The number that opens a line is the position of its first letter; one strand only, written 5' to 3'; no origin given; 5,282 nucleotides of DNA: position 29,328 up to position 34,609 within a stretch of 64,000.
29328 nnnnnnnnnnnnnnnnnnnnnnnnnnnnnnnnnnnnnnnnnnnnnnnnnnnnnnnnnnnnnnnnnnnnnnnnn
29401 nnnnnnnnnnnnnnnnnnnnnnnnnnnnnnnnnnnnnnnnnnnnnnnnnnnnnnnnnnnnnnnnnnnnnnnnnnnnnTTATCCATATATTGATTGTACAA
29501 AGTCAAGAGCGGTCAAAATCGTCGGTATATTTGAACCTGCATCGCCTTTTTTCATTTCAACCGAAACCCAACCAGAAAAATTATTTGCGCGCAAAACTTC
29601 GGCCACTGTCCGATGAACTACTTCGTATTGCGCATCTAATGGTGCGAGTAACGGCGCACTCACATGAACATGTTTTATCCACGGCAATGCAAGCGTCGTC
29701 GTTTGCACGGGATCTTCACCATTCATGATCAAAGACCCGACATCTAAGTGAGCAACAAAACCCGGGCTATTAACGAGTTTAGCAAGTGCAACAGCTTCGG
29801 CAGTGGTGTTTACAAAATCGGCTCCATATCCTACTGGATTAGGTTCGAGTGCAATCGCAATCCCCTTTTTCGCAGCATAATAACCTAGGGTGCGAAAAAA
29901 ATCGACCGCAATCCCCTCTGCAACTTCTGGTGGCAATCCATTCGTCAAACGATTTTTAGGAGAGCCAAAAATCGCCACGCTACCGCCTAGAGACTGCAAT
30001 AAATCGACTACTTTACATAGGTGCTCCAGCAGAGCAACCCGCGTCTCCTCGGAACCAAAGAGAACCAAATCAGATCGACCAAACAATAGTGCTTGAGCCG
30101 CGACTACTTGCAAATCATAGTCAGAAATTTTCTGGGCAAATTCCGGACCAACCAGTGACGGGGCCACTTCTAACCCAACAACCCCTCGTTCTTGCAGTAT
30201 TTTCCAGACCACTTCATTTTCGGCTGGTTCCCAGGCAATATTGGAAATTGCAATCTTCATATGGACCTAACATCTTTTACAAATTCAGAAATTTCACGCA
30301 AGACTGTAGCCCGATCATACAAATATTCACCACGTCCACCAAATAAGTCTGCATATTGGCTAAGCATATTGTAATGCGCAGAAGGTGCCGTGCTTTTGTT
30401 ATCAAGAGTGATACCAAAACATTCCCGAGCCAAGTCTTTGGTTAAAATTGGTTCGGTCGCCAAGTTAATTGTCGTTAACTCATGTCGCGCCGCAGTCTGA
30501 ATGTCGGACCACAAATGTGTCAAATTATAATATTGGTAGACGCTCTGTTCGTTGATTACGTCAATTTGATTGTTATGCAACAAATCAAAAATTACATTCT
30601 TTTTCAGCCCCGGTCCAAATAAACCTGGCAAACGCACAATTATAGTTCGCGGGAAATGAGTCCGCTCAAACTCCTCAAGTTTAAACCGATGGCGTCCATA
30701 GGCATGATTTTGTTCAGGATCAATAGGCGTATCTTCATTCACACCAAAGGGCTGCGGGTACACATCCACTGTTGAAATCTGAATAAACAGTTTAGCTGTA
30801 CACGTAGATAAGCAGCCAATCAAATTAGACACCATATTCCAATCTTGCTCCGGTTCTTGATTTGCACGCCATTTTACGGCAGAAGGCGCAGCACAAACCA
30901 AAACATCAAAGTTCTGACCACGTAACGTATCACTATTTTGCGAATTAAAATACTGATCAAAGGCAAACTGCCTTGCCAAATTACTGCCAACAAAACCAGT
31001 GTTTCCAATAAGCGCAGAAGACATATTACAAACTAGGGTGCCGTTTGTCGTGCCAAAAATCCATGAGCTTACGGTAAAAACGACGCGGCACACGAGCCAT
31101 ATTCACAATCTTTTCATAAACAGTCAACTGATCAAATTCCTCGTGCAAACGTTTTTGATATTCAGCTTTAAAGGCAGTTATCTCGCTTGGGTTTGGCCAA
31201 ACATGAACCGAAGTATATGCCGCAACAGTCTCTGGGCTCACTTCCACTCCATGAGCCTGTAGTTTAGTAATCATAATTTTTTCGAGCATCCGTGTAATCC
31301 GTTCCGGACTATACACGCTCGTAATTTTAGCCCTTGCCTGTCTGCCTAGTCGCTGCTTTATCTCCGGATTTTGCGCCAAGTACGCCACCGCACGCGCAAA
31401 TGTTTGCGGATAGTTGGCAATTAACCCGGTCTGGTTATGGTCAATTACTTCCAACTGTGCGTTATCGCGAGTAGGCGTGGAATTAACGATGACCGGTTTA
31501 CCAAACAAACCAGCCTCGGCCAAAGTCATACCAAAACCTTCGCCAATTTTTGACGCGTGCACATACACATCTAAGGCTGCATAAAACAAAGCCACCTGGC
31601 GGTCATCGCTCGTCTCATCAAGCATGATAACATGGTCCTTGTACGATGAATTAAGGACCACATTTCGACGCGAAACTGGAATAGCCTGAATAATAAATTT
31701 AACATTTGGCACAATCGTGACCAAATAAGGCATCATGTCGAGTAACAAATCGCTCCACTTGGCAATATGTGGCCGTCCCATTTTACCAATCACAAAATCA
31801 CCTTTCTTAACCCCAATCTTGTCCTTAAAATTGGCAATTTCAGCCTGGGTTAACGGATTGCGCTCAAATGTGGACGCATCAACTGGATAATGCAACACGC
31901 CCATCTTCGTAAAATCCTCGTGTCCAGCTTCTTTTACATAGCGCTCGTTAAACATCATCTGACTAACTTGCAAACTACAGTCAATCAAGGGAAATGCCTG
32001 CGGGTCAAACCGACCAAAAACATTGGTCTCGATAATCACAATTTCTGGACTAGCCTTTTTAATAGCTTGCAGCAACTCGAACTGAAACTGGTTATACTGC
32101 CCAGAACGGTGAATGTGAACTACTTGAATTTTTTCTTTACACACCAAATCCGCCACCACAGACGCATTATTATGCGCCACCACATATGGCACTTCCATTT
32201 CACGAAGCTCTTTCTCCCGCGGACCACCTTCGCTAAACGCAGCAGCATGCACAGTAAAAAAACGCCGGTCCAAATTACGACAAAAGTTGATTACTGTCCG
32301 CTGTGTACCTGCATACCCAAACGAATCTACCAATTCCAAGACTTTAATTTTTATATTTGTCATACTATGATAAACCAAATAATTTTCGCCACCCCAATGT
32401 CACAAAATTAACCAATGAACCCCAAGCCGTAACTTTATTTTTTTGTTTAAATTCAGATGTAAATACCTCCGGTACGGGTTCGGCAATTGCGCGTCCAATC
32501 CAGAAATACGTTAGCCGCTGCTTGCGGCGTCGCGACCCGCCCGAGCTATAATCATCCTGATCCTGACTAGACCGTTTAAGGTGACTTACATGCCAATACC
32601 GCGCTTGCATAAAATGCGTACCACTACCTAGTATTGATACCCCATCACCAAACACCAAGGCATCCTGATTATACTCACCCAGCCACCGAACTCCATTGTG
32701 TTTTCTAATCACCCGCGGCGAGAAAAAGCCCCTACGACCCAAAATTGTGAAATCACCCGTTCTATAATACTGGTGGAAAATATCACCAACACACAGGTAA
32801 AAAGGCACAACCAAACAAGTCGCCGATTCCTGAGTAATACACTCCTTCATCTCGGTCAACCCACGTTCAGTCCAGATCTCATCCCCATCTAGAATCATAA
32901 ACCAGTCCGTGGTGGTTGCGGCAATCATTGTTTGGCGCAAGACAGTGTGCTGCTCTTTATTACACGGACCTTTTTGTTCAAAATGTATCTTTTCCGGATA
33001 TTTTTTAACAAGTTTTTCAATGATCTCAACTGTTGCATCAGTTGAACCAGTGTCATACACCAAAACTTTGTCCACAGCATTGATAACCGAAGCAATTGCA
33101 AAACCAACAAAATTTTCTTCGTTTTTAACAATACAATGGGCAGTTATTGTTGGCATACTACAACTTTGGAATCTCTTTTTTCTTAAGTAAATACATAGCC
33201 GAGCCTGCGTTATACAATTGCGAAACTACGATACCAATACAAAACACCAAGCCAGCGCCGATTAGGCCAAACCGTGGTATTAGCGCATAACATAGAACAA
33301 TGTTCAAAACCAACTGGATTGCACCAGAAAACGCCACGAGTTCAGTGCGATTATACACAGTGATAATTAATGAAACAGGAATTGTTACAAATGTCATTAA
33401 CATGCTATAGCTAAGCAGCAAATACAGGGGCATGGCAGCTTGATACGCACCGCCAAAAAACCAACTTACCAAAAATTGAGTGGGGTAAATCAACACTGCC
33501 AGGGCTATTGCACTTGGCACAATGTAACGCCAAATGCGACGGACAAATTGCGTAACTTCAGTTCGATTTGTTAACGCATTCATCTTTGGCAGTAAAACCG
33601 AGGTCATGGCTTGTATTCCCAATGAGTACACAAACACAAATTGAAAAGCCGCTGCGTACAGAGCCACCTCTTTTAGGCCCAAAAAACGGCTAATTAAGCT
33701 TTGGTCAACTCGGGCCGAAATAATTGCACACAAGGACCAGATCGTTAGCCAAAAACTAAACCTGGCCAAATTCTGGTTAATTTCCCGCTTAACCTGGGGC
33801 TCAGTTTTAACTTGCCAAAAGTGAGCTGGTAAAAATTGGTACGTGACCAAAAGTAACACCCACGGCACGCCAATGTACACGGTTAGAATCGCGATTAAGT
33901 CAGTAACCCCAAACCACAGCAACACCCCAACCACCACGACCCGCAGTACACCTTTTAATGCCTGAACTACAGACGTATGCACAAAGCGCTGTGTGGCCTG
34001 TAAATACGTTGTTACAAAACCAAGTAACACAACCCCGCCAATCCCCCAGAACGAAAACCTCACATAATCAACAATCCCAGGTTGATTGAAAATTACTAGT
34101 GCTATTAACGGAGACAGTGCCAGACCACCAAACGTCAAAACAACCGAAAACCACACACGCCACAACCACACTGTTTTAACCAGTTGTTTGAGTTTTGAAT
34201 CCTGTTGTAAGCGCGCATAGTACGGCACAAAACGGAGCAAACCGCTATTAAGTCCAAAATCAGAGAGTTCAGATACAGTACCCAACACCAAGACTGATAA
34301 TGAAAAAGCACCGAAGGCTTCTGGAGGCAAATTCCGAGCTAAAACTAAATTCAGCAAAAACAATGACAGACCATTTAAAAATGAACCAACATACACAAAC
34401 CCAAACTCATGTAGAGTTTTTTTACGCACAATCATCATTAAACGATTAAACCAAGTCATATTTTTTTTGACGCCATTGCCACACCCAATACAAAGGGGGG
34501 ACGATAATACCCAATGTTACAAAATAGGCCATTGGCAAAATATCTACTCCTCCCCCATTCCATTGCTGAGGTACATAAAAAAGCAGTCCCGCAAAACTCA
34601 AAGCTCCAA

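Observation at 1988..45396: About 43-kb unidirectional surface-glycan supercluster headed by an ECF sigma/anti-sigma pair and an S-layer-like gene: candidate S-layer O-glycosylation locus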

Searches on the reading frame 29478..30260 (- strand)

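Call 4: search_protein_families(library=pfam, proteins=[window:29478-30260:-], max_evalue=0.01)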
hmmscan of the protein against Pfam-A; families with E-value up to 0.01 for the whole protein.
window:29478-30260:- (260 aa): 1 family
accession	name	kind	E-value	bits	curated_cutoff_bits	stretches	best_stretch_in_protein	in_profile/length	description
PF01261.30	AP_endonuc_2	-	2.1e-19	70.7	31.1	1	40-250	32-241/249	Xylose isomerase-like TIM barrel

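Call 88: search_protein_families(library=ncbifam, proteins=[window:29478-30260:-], max_evalue=0.00001)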
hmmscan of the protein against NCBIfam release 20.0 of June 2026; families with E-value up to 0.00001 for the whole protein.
window:29478-30260:- (260 aa): 1 family
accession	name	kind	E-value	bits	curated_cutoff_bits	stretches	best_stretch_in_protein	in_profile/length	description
NF041099.2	keto_glucon_epim_IolO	equivalog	3.1e-09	36.6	300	1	45-243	57-253/269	5-keto-L-gluconate epimerase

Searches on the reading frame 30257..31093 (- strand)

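Call 4: search_protein_families(library=pfam, proteins=[window:30257-31093:-], max_evalue=0.01)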
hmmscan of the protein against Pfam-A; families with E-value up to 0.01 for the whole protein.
window:30257-31093:- (278 aa): 2 families
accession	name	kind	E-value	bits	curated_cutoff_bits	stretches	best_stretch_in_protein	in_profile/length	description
PF01370.27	Epimerase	-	6.8e-10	39.2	20.9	1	64-170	68-188/240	NAD dependent epimerase/dehydratase family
PF04321.23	RmlD_sub_bind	-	0.00059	19.4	27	1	55-173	45-165/287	RmlD substrate binding domain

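Call 88: search_protein_families(library=ncbifam, proteins=[window:30257-31093:-], max_evalue=0.00001)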
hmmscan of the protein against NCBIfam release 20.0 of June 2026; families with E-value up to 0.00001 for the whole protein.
window:30257-31093:- (278 aa): 0 families

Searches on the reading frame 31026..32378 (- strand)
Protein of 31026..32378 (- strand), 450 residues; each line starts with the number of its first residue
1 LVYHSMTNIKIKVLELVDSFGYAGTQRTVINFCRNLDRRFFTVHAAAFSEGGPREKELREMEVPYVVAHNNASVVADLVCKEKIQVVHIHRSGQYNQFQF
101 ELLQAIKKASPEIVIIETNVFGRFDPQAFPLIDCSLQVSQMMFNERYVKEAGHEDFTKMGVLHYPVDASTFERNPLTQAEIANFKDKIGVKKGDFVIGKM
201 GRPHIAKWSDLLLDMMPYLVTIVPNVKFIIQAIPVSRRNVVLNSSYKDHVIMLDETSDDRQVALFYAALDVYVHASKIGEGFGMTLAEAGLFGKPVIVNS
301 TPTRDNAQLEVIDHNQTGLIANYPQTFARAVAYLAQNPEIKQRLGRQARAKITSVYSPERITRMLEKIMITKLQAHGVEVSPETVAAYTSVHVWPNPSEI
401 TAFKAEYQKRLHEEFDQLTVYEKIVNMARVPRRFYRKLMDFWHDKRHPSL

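Call 3: search_protein_families(library=pfam, proteins=[window:31026-32378:-], max_evalue=0.01)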
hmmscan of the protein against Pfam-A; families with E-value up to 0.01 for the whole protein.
window:31026-32378:- (450 aa): 3 families
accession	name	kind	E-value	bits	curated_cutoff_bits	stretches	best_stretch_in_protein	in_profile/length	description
PF00534.26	Glycos_transf_1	-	3.2e-17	63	26.4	1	183-350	4-171/172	Glycosyl transferases group 1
PF13692.12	Glyco_trans_1_4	-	8.9e-14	52.4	27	1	196-337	3-142/142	Glycosyl transferases group 1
PF13524.12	Glyco_trans_1_2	-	2.8e-05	24.5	25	1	243-362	21-139/144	Glycosyl transferase-like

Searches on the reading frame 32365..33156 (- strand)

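Call 3: search_protein_families(library=pfam, proteins=[window:32365-33156:-], max_evalue=0.01)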
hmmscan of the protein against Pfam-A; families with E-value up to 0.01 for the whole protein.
window:32365-33156:- (263 aa): 3 families
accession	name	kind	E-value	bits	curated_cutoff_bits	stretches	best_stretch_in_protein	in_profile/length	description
PF00535.33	Glycos_transf_2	-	2.2e-15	57.4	23.3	1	9-135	5-131/168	Glycosyl transferase family 2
PF13704.12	Glyco_tranf_2_4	-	1.6e-07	32.1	27.5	1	11-96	1-85/98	Glycosyl transferase family 2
PF13641.12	Glyco_tranf_2_3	-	0.00015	22.3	27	1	29-113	31-117/230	Glycosyltransferase like family 2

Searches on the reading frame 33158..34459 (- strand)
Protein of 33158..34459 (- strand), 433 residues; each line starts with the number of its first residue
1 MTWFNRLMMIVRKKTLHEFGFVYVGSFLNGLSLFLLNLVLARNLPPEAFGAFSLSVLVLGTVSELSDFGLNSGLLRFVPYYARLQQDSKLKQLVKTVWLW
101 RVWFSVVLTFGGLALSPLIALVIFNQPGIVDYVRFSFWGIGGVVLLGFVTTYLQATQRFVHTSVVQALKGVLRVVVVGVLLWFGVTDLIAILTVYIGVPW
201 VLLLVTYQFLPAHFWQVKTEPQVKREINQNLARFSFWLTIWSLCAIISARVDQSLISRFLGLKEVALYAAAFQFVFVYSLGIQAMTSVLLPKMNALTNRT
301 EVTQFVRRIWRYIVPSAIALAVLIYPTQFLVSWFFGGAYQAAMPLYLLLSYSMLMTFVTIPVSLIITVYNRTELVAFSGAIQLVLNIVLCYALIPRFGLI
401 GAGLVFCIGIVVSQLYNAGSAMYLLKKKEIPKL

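Call 3: search_protein_families(library=pfam, proteins=[window:33158-34459:-], max_evalue=0.01)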
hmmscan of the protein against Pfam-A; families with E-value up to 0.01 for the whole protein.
window:33158-34459:- (433 aa): 2 families
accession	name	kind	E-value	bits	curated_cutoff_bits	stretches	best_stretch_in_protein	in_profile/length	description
PF13440.11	Polysacc_synt_3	-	1.2e-17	64.6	23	1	39-343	1-292/293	Polysaccharide biosynthesis protein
PF01943.22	Polysacc_synt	-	6e-17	62.4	28.2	1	26-293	12-270/274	Polysaccharide biosynthesis protein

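Call 88: search_protein_families(library=ncbifam, proteins=[window:33158-34459:-], max_evalue=0.00001)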
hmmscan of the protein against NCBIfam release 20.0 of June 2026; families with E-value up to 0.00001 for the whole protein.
window:33158-34459:- (433 aa): 2 families
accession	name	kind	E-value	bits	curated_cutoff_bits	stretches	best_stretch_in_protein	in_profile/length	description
TIGR02900.1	spore_V_B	equivalog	2.7e-09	36.3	372.3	1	24-417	10-427/488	stage V sporulation protein B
NF007773.0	PRK10459.1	equivalog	2e-06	27.1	273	1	38-412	30-393/492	MOP flippase family protein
